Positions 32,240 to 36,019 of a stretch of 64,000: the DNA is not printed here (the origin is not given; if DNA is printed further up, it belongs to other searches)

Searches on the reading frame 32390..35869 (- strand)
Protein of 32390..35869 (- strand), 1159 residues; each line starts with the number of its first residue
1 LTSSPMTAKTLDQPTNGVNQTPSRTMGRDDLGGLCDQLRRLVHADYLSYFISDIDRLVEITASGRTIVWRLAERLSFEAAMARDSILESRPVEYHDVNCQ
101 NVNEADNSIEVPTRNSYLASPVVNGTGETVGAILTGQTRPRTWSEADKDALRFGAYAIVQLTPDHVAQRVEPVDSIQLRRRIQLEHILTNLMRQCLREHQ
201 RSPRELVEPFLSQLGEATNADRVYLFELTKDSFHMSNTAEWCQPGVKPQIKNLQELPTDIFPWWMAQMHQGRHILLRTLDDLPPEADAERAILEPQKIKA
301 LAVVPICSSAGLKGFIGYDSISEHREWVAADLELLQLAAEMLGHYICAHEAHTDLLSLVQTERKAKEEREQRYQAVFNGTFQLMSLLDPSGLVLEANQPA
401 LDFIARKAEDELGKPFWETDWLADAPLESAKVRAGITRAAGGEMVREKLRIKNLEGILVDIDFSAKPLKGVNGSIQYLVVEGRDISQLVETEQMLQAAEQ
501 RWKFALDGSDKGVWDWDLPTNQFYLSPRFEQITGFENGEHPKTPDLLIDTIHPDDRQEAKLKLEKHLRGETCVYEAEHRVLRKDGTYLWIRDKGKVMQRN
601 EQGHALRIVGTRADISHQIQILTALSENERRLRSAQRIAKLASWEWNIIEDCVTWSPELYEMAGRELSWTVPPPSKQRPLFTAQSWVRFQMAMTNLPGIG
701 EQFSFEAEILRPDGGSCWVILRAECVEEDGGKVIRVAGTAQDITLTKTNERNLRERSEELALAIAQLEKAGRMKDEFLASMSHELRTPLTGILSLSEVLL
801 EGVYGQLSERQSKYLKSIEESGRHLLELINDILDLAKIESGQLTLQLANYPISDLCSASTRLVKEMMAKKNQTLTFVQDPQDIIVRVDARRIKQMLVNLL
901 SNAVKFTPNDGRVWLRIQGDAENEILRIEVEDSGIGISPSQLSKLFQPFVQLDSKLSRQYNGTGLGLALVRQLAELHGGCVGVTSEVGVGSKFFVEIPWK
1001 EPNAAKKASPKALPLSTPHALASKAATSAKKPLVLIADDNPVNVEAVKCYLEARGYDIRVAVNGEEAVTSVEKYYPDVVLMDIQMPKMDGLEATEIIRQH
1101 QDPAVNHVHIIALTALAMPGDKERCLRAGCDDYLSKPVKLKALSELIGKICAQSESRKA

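Call 99: search_protein_families(library=pfam, proteins=[window:32390-35869:-], max_evalue=0.00001)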
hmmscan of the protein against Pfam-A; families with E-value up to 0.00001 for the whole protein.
window:32390-35869:- (1159 aa): 9 families
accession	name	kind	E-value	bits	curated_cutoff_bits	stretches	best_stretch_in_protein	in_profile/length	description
PF08447.18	PAS_3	-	6e-31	107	25.6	1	523-611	2-88/89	PAS fold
PF02518.31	HATPase_c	-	3.1e-29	102.1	26.4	1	888-999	2-109/111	Histidine kinase-, DNA gyrase B-, and HSP90-like ATPase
PF00072.30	Response_reg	-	2.5e-28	98.9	30.2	1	1034-1146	1-109/111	Response regulator receiver domain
PF00512.31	HisKA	-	1.4e-23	83.1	26.9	1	773-841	1-66/66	His Kinase A (phospho-acceptor) domain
PF01590.32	GAF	-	1.4e-13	52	22.4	1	203-343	2-130/133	GAF domain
PF13426.13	PAS_9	-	6.8e-13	49.2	27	0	662-744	31-102/103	PAS domain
PF00989.32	PAS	-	7.3e-12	45.7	22.6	1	501-598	2-97/113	PAS fold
PF08448.16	PAS_4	-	6.6e-10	39.6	23.1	0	386-489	10-109/110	PAS fold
PF13185.12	GAF_2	-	2.5e-07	31.4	28.6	0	34-152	11-125/136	GAF domain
